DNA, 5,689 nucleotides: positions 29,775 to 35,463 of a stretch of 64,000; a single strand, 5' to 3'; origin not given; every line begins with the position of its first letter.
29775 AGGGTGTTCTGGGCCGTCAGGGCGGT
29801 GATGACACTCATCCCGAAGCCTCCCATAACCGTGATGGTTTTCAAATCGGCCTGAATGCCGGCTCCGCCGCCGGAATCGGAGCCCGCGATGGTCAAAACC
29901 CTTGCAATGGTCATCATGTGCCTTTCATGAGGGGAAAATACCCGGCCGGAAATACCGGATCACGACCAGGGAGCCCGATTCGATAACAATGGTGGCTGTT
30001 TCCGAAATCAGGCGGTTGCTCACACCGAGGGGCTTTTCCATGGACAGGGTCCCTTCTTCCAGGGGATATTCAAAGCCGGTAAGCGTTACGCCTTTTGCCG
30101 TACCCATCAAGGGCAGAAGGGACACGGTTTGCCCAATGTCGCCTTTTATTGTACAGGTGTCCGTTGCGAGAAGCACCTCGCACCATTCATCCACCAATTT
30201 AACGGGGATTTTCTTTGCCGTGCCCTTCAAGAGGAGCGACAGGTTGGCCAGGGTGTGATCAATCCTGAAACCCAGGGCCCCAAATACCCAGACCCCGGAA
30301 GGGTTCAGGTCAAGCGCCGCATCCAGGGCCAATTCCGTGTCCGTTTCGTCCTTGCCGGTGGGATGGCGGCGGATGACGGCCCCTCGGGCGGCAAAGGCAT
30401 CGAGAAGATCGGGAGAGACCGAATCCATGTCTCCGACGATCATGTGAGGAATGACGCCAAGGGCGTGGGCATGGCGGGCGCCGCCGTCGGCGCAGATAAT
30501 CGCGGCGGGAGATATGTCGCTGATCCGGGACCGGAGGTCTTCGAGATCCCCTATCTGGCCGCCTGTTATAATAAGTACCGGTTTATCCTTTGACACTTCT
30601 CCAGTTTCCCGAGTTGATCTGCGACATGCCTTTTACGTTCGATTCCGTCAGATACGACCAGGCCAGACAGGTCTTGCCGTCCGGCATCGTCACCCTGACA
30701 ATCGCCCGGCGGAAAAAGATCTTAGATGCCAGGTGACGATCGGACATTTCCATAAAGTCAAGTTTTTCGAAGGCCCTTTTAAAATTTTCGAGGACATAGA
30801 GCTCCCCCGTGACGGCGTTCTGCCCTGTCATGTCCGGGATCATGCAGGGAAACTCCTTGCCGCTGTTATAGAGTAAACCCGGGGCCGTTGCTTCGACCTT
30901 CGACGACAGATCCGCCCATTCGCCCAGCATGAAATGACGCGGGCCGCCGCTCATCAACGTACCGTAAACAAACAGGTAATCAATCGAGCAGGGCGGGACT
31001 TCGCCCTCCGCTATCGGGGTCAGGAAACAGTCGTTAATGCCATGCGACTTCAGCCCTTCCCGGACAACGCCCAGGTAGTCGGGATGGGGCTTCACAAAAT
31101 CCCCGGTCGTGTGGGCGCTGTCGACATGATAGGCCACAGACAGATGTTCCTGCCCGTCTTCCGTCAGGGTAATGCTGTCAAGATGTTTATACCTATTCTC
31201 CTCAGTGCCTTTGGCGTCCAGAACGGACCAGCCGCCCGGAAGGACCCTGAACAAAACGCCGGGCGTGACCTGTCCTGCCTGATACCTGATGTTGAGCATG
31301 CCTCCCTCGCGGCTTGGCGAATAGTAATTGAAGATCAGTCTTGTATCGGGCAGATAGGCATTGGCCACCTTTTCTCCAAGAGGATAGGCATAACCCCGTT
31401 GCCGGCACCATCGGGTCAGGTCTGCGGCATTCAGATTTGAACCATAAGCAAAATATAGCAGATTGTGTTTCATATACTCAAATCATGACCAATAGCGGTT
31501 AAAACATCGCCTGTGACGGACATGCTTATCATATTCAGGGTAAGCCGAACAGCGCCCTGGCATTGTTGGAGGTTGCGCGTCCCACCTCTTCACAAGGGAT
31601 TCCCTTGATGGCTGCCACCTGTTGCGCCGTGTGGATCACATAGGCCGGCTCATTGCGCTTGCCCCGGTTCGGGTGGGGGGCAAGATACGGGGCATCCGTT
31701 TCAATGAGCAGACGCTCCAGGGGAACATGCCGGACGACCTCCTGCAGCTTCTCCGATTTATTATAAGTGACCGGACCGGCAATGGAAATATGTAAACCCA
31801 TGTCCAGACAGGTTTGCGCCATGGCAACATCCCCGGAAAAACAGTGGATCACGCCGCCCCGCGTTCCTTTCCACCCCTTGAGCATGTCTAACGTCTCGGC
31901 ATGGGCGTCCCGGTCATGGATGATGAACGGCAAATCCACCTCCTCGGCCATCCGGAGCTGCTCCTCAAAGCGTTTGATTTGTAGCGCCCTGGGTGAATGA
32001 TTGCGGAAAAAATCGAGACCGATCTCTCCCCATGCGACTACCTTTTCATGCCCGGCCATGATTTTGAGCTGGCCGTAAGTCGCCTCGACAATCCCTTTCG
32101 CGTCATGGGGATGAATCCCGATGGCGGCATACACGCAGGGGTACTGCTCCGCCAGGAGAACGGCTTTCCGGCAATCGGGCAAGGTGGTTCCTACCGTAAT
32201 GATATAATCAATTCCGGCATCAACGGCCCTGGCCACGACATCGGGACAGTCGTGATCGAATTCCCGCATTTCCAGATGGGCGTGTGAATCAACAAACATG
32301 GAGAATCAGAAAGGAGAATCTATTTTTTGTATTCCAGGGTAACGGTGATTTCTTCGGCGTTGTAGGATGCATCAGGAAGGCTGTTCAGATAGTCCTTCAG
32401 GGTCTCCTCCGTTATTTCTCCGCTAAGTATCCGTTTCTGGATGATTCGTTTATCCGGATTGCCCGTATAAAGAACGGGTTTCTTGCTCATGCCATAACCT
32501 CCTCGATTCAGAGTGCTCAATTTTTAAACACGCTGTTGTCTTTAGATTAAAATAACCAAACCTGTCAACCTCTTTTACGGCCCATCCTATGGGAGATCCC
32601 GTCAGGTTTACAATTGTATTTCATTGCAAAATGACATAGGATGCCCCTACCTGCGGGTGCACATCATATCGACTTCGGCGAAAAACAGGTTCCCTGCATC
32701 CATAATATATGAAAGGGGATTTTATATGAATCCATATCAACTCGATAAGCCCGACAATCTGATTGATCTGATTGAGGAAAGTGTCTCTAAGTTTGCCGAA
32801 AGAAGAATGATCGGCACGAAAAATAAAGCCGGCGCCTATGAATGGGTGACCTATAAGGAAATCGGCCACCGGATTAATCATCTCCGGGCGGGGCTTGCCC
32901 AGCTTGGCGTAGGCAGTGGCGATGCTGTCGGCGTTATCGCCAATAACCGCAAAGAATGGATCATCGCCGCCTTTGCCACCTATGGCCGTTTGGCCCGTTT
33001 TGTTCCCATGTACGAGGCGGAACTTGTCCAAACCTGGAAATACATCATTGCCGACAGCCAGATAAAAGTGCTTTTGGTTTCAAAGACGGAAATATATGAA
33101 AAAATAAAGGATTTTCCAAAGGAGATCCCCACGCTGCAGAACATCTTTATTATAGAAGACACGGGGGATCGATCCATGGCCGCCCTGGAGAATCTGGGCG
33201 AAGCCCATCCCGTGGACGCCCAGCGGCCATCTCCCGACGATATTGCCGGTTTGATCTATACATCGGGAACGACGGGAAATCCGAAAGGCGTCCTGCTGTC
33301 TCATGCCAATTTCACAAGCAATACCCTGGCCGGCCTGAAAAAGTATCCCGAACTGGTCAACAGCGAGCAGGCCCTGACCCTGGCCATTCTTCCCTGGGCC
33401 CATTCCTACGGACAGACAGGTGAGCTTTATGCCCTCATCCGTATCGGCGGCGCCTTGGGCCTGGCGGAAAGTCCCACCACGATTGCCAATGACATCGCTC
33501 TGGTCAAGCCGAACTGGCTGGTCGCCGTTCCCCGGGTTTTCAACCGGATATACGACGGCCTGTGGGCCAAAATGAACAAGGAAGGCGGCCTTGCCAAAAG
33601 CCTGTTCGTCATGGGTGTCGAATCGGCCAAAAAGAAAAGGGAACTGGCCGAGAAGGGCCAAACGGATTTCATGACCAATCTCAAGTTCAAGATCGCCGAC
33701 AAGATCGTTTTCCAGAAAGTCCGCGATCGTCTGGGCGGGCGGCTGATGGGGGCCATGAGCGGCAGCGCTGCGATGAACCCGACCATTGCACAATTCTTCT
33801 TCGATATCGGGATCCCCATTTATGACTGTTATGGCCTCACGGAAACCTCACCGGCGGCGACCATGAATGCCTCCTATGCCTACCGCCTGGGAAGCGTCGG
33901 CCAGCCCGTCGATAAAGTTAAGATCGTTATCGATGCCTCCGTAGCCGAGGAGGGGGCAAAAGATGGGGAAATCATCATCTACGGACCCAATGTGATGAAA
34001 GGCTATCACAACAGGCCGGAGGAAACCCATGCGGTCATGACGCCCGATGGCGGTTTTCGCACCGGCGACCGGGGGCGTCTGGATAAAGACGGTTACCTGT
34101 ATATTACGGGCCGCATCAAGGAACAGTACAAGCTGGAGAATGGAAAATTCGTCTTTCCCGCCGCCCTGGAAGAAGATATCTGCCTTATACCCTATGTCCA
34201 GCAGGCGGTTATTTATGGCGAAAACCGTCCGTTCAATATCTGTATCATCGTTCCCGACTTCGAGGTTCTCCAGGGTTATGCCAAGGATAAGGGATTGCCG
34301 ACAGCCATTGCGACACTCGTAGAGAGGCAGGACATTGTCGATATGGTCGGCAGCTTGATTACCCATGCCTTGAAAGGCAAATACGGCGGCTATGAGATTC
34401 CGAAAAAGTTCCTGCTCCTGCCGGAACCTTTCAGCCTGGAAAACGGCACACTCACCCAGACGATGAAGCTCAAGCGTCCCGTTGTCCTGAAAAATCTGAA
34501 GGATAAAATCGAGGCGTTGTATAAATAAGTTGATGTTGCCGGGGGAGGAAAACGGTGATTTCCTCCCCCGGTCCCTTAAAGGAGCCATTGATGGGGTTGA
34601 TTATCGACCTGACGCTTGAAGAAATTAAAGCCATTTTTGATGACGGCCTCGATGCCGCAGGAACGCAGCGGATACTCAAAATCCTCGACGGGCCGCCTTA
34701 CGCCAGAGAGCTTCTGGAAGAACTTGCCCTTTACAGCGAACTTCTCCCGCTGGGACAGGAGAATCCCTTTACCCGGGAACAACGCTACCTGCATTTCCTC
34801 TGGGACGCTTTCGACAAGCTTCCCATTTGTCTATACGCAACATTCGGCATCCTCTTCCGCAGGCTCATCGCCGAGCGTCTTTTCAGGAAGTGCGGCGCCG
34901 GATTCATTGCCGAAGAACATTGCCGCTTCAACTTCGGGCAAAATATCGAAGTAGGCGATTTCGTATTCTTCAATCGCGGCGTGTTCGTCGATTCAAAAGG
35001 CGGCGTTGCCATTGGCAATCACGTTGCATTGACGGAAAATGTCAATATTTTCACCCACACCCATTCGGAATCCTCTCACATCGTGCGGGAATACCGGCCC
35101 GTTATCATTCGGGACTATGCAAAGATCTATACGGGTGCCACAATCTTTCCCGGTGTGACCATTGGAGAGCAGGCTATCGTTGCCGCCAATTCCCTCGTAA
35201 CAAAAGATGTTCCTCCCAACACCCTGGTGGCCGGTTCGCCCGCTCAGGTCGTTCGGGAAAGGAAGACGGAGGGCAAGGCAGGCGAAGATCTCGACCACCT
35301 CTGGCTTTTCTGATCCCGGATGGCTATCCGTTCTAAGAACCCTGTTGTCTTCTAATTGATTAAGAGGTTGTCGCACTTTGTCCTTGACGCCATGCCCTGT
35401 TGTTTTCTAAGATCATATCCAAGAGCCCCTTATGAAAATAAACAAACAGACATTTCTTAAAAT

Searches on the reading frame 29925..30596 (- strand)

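Call 17: search_protein_families(library=pfam, proteins=[window:29925-30596:-], max_evalue=0.001)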
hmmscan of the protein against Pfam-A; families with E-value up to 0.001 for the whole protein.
window:29925-30596:- (223 aa): 2 families
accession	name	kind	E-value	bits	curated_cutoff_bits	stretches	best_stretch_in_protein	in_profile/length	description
PF04263.21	TPK_catalytic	-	3.2e-29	101.6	30.7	1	32-133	10-112/113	Thiamin pyrophosphokinase, catalytic domain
PF04265.19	TPK_B1_binding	-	2.9e-15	56.1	22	1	154-209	10-66/67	Thiamin pyrophosphokinase, vitamin B1 binding domain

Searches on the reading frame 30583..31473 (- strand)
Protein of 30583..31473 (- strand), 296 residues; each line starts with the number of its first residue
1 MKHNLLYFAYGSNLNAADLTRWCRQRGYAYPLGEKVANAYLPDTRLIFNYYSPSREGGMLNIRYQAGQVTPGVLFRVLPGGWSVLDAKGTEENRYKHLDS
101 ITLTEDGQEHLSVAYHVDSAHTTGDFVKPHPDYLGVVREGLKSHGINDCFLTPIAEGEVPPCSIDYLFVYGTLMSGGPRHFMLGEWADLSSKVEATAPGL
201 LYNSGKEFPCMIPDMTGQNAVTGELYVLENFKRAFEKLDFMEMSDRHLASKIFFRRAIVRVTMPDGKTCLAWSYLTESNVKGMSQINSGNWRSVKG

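Call 17: search_protein_families(library=pfam, proteins=[window:30583-31473:-], max_evalue=0.001)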
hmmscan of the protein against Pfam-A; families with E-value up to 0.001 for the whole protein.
window:30583-31473:- (296 aa): 2 families
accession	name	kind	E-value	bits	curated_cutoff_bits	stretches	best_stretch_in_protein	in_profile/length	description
PF06094.17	GGACT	-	2.7e-23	83.2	22.8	1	167-292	1-119/120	Gamma-glutamyl cyclotransferase, AIG2-like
PF13772.11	AIG2_2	-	8.4e-06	26.6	27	0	72-147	4-76/83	AIG2-like family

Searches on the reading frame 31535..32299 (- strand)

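Call 62: search_protein_families(library=pfam, proteins=[window:31535-32299:-], max_evalue=0.00001)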
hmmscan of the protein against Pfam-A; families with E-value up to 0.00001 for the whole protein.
window:31535-32299:- (254 aa): 1 family
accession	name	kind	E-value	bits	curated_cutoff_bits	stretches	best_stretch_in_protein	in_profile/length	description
PF01026.27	TatD_DNase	-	3e-85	286.1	27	1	3-252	1-253/253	TatD related DNase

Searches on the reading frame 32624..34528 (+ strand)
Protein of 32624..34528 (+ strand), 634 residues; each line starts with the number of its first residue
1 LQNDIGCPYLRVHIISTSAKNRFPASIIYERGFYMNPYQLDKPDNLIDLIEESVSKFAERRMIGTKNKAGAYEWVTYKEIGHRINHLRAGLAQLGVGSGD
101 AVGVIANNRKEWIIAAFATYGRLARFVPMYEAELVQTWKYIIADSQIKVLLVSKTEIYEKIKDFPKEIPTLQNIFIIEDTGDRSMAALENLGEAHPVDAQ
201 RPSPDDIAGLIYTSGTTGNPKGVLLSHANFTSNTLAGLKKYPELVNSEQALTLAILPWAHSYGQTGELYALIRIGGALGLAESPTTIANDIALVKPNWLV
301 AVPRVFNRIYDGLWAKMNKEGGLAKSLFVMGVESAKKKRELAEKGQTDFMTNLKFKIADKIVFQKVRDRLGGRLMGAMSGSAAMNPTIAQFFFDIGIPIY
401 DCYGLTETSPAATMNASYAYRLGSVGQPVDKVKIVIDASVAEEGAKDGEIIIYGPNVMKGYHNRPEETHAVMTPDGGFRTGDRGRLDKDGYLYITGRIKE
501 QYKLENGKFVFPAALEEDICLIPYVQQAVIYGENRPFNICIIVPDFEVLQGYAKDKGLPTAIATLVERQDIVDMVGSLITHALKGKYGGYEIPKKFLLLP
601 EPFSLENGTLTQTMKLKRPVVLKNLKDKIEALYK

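Call 62: search_protein_families(library=pfam, proteins=[window:32624-34528:+], max_evalue=0.00001)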
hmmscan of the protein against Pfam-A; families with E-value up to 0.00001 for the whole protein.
window:32624-34528:+ (634 aa): 2 families
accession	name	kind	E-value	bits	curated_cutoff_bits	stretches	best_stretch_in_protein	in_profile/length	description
PF00501.34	AMP-binding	-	2.9e-71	240.7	29.9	1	51-462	2-384/384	AMP-binding enzyme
PF23562.2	AMP-binding_C_3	-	6.8e-06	26.9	20.8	0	503-634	5-121/124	AMP-binding enzyme C-terminal domain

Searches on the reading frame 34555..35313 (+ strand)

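Call 62: search_protein_families(library=pfam, proteins=[window:34555-35313:+], max_evalue=0.00001)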
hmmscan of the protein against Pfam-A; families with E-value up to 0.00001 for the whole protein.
window:34555-35313:+ (252 aa): 1 family
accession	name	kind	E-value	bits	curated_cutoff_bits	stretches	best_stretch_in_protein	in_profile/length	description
PF00132.30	Hexapep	-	5.5e-06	26.3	27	0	183-217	2-36/36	Bacterial transferase hexapeptide (six repeats)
